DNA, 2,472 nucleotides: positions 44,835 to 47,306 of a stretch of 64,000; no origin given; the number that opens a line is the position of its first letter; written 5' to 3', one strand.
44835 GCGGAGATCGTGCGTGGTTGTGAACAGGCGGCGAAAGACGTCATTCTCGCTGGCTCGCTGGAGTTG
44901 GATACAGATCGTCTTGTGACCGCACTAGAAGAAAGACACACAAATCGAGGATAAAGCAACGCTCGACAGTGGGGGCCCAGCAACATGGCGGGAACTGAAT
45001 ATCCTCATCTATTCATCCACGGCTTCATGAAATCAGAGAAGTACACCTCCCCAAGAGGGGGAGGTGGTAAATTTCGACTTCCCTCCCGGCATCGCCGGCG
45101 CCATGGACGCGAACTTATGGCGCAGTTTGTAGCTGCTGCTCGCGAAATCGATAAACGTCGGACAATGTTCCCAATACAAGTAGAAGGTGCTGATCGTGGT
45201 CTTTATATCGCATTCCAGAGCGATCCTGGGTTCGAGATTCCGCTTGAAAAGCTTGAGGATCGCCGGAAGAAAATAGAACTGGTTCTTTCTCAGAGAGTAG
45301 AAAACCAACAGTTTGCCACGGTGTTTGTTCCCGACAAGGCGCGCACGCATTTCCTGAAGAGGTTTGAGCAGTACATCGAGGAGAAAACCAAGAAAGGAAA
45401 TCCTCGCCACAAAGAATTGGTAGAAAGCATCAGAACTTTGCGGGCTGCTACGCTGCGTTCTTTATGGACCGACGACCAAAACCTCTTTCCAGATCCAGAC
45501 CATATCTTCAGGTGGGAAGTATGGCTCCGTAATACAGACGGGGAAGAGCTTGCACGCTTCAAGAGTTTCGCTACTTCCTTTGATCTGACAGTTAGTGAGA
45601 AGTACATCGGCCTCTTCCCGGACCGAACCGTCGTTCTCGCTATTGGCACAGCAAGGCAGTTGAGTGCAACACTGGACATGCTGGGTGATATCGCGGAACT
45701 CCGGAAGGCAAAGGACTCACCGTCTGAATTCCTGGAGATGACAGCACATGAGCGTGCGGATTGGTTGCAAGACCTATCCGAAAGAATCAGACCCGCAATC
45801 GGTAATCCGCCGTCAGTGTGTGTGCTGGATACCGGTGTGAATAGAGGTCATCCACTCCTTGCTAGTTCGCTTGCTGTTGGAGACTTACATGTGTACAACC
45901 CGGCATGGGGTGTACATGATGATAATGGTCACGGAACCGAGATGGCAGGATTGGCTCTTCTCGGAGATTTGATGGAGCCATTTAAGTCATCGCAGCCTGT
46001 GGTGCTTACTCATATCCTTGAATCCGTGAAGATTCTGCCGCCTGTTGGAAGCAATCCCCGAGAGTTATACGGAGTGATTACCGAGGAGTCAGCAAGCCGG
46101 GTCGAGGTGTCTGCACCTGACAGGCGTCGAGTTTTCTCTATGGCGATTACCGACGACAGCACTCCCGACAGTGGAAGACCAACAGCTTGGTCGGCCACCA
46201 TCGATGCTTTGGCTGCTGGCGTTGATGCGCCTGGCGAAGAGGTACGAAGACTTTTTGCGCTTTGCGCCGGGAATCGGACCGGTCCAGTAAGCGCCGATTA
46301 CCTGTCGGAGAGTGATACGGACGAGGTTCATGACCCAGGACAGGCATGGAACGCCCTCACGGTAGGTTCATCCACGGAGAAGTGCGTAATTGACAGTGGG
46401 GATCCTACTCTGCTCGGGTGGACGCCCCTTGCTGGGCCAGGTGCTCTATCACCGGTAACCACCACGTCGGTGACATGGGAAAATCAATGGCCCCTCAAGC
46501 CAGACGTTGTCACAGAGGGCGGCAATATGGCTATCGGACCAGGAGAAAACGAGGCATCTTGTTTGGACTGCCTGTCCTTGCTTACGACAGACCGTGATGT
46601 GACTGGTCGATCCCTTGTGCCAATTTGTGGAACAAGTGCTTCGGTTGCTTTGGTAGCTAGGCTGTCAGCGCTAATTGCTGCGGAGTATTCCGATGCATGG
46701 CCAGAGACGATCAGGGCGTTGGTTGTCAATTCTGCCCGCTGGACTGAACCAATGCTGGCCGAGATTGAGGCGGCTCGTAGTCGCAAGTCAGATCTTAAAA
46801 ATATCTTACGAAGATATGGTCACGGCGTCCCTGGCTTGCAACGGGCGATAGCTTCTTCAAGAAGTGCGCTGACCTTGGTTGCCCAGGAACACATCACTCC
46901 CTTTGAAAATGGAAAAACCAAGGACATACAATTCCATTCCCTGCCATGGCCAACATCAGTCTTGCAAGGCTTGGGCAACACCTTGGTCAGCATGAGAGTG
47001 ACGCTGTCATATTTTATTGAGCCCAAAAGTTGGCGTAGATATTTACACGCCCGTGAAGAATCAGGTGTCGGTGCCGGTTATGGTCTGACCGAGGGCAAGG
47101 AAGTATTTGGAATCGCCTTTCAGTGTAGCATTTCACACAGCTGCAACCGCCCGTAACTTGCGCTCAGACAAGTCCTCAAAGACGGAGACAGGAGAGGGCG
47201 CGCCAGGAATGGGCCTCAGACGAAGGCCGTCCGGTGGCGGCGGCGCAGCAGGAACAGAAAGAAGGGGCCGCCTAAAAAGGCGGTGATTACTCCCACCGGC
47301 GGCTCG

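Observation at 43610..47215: Lower-GC island carrying an IetA/IetS-like module: cytoplasmic AAA ATPase + S8 subtilase (candidate addiction/antiphage system)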

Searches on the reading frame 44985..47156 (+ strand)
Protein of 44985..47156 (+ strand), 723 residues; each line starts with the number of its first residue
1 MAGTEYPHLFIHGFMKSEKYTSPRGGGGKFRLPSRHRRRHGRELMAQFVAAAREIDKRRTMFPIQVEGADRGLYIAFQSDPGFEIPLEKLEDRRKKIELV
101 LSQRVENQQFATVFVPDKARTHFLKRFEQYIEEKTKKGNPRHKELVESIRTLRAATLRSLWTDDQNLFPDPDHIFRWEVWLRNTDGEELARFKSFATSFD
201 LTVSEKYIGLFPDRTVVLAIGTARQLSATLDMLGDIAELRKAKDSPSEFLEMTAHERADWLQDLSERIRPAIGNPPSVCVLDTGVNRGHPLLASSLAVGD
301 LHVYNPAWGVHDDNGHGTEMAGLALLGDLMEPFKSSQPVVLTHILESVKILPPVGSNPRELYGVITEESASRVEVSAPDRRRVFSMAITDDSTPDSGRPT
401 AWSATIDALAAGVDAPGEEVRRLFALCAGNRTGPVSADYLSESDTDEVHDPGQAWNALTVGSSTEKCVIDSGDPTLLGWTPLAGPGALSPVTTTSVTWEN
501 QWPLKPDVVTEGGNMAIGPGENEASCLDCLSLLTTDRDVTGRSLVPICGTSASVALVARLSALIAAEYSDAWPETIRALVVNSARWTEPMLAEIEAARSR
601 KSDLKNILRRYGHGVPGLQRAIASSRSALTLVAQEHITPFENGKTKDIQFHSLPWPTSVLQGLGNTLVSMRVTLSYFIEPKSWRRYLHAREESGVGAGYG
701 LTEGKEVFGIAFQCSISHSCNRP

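Call 7: search_protein_families(library=pfam, proteins=[window:44985-47156:+])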
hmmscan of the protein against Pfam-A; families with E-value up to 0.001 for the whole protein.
window:44985-47156:+ (723 aa): 1 family
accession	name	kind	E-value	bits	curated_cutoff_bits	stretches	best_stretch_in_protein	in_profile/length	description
PF00082.27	Peptidase_S8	-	2.1e-52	178.7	21.8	1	275-614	3-288/288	Subtilase family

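Call 8: search_protein_families(library=padloc, proteins=[window:44985-47156:+], max_evalue=0.01)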
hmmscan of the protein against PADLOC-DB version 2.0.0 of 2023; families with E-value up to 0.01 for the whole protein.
window:44985-47156:+ (723 aa): 7 families
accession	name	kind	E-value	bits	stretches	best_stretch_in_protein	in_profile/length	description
PDLC02198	IetS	-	6.2e-32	108.4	1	106-677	87-655/795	-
PDLC04233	IetS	-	1.3e-19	67.8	1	265-682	292-744/855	-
PDLC02197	IetS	-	5.6e-16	56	1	223-676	206-610/749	-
PDLC02199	IetS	-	1e-11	41.8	1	274-676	314-679/826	-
PDLC02201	IetS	-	9.7e-11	38.6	1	504-676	450-601/781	-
PDLC04234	IetS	-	1.1e-05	21.9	1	252-332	280-359/656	-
PDLC03014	subtilase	-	0.0043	14.6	1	256-323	153-207/391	-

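Call 9: search_protein_families(library=ncbifam, proteins=[window:44985-47156:+])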
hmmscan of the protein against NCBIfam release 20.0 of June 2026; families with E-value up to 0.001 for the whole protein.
window:44985-47156:+ (723 aa): 2 families
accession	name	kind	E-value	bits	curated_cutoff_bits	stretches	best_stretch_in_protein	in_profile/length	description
NF042956.1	IteS_antiphage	equivalog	1.7e-13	49.7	900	1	182-637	166-575/747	S8 family anti-phage peptidase IteS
TIGR03921.1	T7SS_mycosin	equivalog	1.2e-11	44.3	278.75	1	273-323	12-59/353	type VII secretion-associated serine protease mycosin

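Call 11: find_homologous_proteins(query=window:44985-47156:+)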
Query window:44985-47156:+ (723 aa): 6337 proteins with E <= 0.001 among 8000 candidates; the best 120 are listed.
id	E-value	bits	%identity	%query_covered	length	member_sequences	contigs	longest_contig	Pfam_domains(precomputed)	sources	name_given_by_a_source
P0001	1.2e-251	855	56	95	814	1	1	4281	PF27160.1,PF00082.28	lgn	-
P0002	2.8e-206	705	50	95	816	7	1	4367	PF27160.1,PF00082.28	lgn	-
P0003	3.2e-205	702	50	95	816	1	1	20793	PF27160.1,PF00082.28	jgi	jgi:hypothetical protein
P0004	7.5e-205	700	50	94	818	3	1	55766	PF27160.1,PF00082.28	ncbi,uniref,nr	ncbi:S8 family peptidase [Polyangium fumosum]|uniref:S8 family peptidase n=1 Tax=Polyangium fumosum 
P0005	5.0e-204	698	49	97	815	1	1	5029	PF27160.1,PF00082.28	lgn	-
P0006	1.2e-203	697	50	95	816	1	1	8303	PF27160.1,PF00082.28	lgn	-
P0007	3.7e-202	692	50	95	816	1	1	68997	PF27160.1,PF00082.28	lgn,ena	-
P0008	8.0e-202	690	50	95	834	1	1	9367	PF27160.1,PF00082.28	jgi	jgi:hypothetical protein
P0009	4.4e-201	688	48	94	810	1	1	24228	PF00082.28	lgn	-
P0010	1.3e-199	683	50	94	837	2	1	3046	PF27160.1,PF00082.28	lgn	-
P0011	1.5e-199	683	48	95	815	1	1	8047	PF27160.1,PF00082.28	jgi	jgi:hypothetical protein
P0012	2.6e-199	682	50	94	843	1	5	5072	PF27160.1,PF00082.28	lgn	-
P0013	1.1e-198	680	52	88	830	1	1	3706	PF27160.1,PF00082.28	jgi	jgi:hypothetical protein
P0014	1.5e-198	680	49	95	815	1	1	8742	PF27160.1,PF00082.28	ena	-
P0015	1.4e-197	676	49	95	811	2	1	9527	PF27160.1,PF00082.28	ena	-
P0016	1.4e-197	676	48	94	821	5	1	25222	PF27160.1,PF00082.28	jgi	jgi:hypothetical protein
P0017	1.8e-197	676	48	94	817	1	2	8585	PF27160.1,PF00082.28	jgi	jgi:hypothetical protein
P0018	4.4e-197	675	51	89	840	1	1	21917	PF27160.1,PF00082.28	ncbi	-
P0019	4.6e-197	675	48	94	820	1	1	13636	PF27160.1,PF00082.28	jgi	jgi:hypothetical protein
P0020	1.6e-196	673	50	90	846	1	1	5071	PF27160.1,PF00082.28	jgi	jgi:hypothetical protein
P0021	2.4e-196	672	52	85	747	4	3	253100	PF27160.1,PF00082.28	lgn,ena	-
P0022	3.0e-196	672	50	94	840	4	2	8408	PF27160.1,PF00082.28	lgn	-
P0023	8.4e-196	671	49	95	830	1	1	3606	PF27160.1,PF00082.28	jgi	-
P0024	9.5e-196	670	48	94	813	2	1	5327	PF27160.1,PF00082.28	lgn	-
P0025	1.1e-195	670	49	94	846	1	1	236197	PF27160.1,PF00082.28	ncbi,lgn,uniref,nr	ncbi:hypothetical protein GCM10007972_18210 [Iodidimonas muriae]|uniref:Peptidase S8/S53 domain-cont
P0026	3.6e-195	668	49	94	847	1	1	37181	PF27160.1,PF00082.28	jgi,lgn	-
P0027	7.1e-195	668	48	94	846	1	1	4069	PF27160.1,PF00082.28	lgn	-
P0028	1.3e-194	667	49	94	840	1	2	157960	PF27160.1,PF00082.28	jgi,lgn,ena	jgi:hypothetical protein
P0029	2.4e-194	666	48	94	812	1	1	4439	PF27160.1,PF00082.28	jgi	jgi:hypothetical protein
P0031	5.4e-194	665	47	94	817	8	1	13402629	PF27160.1,PF00082.28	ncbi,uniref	ncbi:S8 family peptidase [Sorangium sp. So ce204]|uniref:S8 family peptidase n=1 Tax=Sorangium sp. S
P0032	9.3e-194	664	48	93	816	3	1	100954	PF27160.1,PF00082.28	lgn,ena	-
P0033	1.2e-193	663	50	94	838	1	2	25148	PF27160.1,PF00082.28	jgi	-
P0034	1.3e-193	663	50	90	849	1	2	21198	PF27160.1,PF00082.28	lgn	-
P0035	3.2e-193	662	51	88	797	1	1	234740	PF27160.1,PF00082.28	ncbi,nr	ncbi:hypothetical protein JCM17843_14680 [Kordiimonadales bacterium JCM 17843]|nr:hypothetical prote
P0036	3.3e-193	662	49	91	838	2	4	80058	PF27160.1,PF00082.28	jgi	-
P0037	3.4e-193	662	50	93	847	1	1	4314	PF27160.1,PF00082.28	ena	-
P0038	4.2e-193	662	47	95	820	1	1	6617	PF27160.1,PF00082.28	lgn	-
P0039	5.2e-193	661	50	90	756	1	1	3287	PF27160.1,PF00082.28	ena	-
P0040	5.9e-193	661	49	95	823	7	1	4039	PF27160.1,PF00082.28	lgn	-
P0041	7.3e-193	661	49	94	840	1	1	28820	PF27160.1,PF00082.28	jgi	jgi:hypothetical protein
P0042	7.4e-193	661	50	90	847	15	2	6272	PF27160.1,PF00082.28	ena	-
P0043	1.1e-192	660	49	94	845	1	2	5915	PF27160.1,PF00082.28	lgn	-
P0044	3.2e-192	659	49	94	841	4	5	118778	PF27160.1,PF00082.28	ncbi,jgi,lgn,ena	-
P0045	3.3e-192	659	48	95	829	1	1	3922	PF27160.1,PF00082.28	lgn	-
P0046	5.7e-192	658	48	97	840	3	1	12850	PF27160.1,PF00082.28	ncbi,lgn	-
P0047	6.2e-192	658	50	94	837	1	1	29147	PF27160.1,PF00082.28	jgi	-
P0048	6.5e-192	658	47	97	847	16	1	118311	PF27160.1,PF00082.28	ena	-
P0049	7.7e-192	657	50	88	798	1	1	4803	PF27160.1,PF00082.28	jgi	jgi:hypothetical protein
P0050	7.9e-192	657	51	89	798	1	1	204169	PF27160.1,PF00082.28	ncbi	ncbi:MAG: S8 family peptidase [Pseudomonadota bacterium]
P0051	9.3e-192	657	47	97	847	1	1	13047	PF27160.1,PF00082.28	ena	-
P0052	9.3e-192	657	47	94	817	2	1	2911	PF27160.1,PF00082.28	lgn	-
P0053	3.7e-191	655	47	94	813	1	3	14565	PF27160.1,PF00082.28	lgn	-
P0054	3.9e-191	655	49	94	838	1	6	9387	PF27160.1,PF00082.28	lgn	-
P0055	5.0e-191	655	48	94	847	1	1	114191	PF27160.1,PF00082.28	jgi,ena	-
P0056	6.2e-191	654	50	89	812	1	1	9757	PF27160.1,PF00082.28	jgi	-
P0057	1.1e-190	654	47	96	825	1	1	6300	PF27160.1,PF00082.28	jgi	jgi:hypothetical protein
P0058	1.4e-190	653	48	97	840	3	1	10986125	PF27160.1,PF00082.28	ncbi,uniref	ncbi:S8 family peptidase [Myxococcus faecalis]|uniref:S8 family peptidase n=1 Tax=Myxococcus faecali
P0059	1.6e-190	653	48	95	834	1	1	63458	PF27160.1,PF00082.28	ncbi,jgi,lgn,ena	jgi:hypothetical protein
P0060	1.8e-190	653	48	95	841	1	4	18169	PF27160.1,PF00082.28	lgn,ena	-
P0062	2.9e-190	652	49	94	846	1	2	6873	PF27160.1,PF00082.28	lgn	-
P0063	3.0e-190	652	48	94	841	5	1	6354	PF27160.1,PF00082.28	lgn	-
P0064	3.8e-190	652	46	94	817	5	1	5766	PF27160.1,PF00082.28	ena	-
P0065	4.0e-190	652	47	94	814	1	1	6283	PF27160.1,PF00082.28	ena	-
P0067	6.0e-190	651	46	94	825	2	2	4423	PF27160.1,PF00082.28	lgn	-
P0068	6.4e-190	651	49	90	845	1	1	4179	PF27160.1,PF00082.28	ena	-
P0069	7.9e-190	651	48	94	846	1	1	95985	PF27160.1,PF00082.28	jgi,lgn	-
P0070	9.2e-190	651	49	94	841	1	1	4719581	PF27160.1,PF00082.28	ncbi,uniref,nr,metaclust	ncbi:conserved hypothetical protein [Magnetococcus marinus MC-1]|uniref:Peptidase S8/S53 domain-cont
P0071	1.1e-189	650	47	95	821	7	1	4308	PF27160.1,PF00082.28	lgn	-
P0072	1.6e-189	650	48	94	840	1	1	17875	PF27160.1,PF00082.28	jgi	jgi:hypothetical protein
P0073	1.6e-189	650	46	94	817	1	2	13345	PF27160.1,PF00082.28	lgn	-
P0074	2.0e-189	650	48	93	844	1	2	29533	PF27160.1,PF00082.28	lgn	-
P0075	2.0e-189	649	47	94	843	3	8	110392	PF27160.1,PF00082.28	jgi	jgi:hypothetical protein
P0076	3.5e-189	649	46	96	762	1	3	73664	PF27160.1,PF00082.28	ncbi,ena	-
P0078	4.3e-189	648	47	95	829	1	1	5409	PF27160.1,PF00082.28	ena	-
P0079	5.6e-189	648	49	90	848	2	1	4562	PF27160.1,PF00082.28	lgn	-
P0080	5.8e-189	648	47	97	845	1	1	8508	PF27160.1,PF00082.28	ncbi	-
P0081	6.5e-189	648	48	94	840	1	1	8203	PF27160.1,PF00082.28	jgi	jgi:hypothetical protein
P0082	1.2e-188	647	49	87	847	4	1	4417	PF27160.1,PF00082.28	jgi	jgi:hypothetical protein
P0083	1.4e-188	647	51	87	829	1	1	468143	PF27160.1,PF00082.28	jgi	-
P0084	1.5e-188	647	47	96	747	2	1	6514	PF27160.1,PF00082.28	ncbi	ncbi:MAG: S8 family peptidase, partial [Polyangiaceae bacterium]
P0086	1.9e-188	646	46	94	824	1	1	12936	PF27160.1,PF00082.28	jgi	jgi:hypothetical protein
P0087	1.9e-188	646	47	94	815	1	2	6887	PF27160.1,PF00082.28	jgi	jgi:hypothetical protein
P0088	2.2e-188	646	49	90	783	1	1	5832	PF27160.1,PF00082.28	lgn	-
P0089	2.2e-188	646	46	94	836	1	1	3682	PF27160.1,PF00082.28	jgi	jgi:hypothetical protein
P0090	2.3e-188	646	46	94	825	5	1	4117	PF27160.1,PF00082.28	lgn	-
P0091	3.4e-188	645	49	87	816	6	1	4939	PF27160.1,PF00082.28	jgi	-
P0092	4.0e-188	645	48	94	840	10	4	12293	PF27160.1,PF00082.28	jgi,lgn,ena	jgi:hypothetical protein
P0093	4.5e-188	645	47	95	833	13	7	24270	PF27160.1,PF00082.28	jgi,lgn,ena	jgi:hypothetical protein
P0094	5.9e-188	645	48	90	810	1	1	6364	PF27160.1,PF00082.28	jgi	jgi:hypothetical protein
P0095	6.6e-188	644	48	94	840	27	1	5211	PF27160.1,PF00082.28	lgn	-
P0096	7.0e-188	644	48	94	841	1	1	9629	PF27160.1,PF00082.28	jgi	jgi:hypothetical protein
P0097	7.0e-188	644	48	94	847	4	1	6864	PF27160.1,PF00082.28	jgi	jgi:hypothetical protein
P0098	7.4e-188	644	47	94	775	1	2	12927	PF27160.1,PF00082.28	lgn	-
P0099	8.4e-188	644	49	90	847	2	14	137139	PF27160.1,PF00082.28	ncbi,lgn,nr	ncbi:MAG: S8 family peptidase [Defluviicoccus sp.]|nr:S8 family peptidase [Defluviicoccus sp.]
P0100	8.4e-188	644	48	93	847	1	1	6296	PF27160.1,PF00082.28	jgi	jgi:Subtilase family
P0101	9.5e-188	644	48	92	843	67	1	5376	PF27160.1,PF00082.28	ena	-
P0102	1.0e-187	644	49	92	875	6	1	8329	PF27160.1,PF00082.28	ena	-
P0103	1.1e-187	644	48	90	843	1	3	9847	PF27160.1,PF00082.28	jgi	jgi:hypothetical protein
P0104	1.5e-187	643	45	94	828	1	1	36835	PF27160.1,PF00082.28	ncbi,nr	ncbi:MAG: S8 family peptidase [Deltaproteobacteria bacterium]|nr:S8 family peptidase [Deltaproteobac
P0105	2.1e-187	643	46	94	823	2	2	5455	PF27160.1,PF00082.28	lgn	-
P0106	2.6e-187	642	46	94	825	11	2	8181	PF27160.1,PF00082.28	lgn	-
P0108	3.2e-187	642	47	94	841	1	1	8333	PF27160.1,PF00082.28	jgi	jgi:hypothetical protein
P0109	3.3e-187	642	48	94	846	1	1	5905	PF27160.1,PF00082.28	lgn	-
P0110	3.3e-187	642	50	87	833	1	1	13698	PF27160.1,PF00082.28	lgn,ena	-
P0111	3.7e-187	642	48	94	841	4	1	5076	PF27160.1,PF00082.28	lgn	-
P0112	6.3e-187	641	48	94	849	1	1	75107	PF27160.1,PF00082.28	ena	-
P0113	6.4e-187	641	48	94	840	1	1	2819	PF27160.1,PF00082.28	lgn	-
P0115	9.1e-187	641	48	94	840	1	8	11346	PF27160.1,PF00082.28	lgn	-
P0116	1.2e-186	640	47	96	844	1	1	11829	PF27160.1,PF00082.28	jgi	jgi:hypothetical protein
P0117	1.3e-186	640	48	90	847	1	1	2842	PF27160.1,PF00082.28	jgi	jgi:Subtilase family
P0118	1.4e-186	640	47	94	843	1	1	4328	PF27160.1,PF00082.28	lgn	-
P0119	1.7e-186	640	46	96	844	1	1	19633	PF27160.1,PF00082.28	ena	-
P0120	1.9e-186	640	48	94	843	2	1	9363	PF27160.1,PF00082.28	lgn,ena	-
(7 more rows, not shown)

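Call 15: search_protein_families(library=pfam, proteins=[P0001, P0004, P0070], max_evalue=0.01)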
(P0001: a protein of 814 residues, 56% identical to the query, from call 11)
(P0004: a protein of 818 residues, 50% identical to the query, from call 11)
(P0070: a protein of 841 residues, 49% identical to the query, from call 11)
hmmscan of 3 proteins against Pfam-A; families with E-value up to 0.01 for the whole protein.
P0001 (814 aa): 1 family
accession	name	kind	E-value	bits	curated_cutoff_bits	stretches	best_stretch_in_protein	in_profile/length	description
PF00082.27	Peptidase_S8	-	2.8e-53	181.6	21.8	1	274-612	3-288/288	Subtilase family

P0004 (818 aa): 1 family
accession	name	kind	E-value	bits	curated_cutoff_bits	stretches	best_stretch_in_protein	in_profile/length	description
PF00082.27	Peptidase_S8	-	6.4e-59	200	21.8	1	275-612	2-288/288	Subtilase family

P0070 (841 aa): 1 family
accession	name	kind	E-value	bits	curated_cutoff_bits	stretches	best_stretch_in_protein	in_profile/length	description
PF00082.27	Peptidase_S8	-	4.3e-59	200.6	21.8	1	281-630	2-288/288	Subtilase family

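Call 16: find_encoding_contigs(protein=window:44985-47156:+, flank=10000, max_places=6)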
Protein window:44985-47156:+ (723 aa): no gene with exactly this product is on record in the collection.

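Call 17: find_encoding_contigs(protein=P0001, flank=5000, max_places=3)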
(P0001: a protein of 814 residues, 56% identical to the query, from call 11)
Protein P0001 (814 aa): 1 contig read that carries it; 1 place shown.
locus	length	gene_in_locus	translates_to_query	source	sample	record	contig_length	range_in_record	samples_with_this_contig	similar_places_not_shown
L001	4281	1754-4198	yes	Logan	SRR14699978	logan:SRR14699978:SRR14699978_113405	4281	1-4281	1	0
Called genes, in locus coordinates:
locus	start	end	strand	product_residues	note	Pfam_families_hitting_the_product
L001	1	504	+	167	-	?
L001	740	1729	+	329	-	PF20720:nSTAND3 (weak), PF00004:AAA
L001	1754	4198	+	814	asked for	PF27160:Y4kK_N (weak), PF00082:Peptidase_S8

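Call 39: find_encoding_contigs(protein=P0004, flank=4000, max_places=2)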
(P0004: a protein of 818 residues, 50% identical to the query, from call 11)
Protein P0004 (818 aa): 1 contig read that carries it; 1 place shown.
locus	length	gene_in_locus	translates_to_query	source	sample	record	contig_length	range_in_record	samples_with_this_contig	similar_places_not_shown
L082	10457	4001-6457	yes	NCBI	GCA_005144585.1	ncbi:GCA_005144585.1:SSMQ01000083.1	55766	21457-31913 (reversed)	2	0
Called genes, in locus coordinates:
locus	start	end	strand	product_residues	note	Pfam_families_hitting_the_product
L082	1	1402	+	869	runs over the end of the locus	PF02861:Clp_N, PF13191:AAA_16 (weak), PF23569:NBD_SMAX1, PF00004:AAA, PF17871:AAA_lid_9, PF07724:AAA_2, PF07728:AAA_5, PF10431:ClpB_D2-small, +6 more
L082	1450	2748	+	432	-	PF02403:Seryl_tRNA_N, PF00587:tRNA-synt_2b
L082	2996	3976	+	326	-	PF20720:nSTAND3 (weak), PF13401:AAA_22 (faint), PF00004:AAA, PF07728:AAA_5 (faint)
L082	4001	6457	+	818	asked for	PF27160:Y4kK_N, PF00082:Peptidase_S8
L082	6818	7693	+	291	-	PF14237:GYF_2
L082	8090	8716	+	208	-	PF04542:Sigma70_r2, PF08281:Sigma70_r4_2, PF04545:Sigma70_r4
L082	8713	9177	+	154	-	-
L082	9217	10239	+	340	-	PF14521:Aspzincin_M35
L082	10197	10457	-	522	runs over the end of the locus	PF00672:HAMP, PF00512:HisKA, PF02518:HATPase_c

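Call 40: find_encoding_contigs(protein=P0070, flank=4000, max_places=2)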
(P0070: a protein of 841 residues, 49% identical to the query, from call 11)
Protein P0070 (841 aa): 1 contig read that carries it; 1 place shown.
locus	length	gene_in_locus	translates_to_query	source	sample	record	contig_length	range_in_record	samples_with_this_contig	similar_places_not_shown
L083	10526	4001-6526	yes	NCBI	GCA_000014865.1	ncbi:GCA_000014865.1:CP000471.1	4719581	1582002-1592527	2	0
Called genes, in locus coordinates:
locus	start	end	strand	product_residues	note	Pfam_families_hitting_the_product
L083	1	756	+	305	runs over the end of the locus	PF00072:Response_reg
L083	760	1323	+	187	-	PF08281:Sigma70_r4_2 (weak), PF04545:Sigma70_r4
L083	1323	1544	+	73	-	-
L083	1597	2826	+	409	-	PF00158:Sigma54_activat, PF14532:Sigma54_activ_2, PF08220:HTH_DeoR (faint), PF13412:HTH_24 (faint), PF12840:HTH_20 (faint), PF25601:AAA_lid_14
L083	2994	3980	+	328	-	PF00004:AAA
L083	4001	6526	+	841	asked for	PF27160:Y4kK_N, PF00082:Peptidase_S8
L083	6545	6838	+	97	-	-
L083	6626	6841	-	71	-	PF13248:Zn_ribbon_3 (faint)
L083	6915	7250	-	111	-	-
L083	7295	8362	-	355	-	PF13565:HTH_32 (weak), PF13683:rve_3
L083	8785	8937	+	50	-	-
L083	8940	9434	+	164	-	-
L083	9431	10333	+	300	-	PF13479:AAA_24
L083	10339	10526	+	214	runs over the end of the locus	-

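Call 41: find_encoding_contigs(protein=P0021, flank=4000, max_places=2)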
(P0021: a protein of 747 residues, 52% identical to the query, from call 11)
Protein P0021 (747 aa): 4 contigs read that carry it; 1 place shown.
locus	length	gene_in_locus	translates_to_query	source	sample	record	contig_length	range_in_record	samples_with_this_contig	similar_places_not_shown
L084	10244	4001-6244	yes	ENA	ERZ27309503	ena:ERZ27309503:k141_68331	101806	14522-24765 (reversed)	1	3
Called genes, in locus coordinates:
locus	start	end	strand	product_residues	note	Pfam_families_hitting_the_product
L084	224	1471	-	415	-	PF18870:HEPN_RES_NTD1, PF08808:RES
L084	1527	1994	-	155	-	PF04002:RadC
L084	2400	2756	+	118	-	PF13744:HTH_37 (weak), PF04545:Sigma70_r4 (faint)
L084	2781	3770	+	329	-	PF13401:AAA_22 (faint), PF07728:AAA_5 (faint), PF00004:AAA, PF17862:AAA_lid_3 (weak)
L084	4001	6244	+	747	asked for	PF27160:Y4kK_N, PF00082:Peptidase_S8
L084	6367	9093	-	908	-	PF00270:DEAD, PF00271:Helicase_C, PF22590:Cas3-like_C_2 (weak), PF01612:DNA_pol_A_exo1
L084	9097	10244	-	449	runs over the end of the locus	PF10923:BrxC_BrxD, PF13191:AAA_16 (weak), PF13401:AAA_22 (faint)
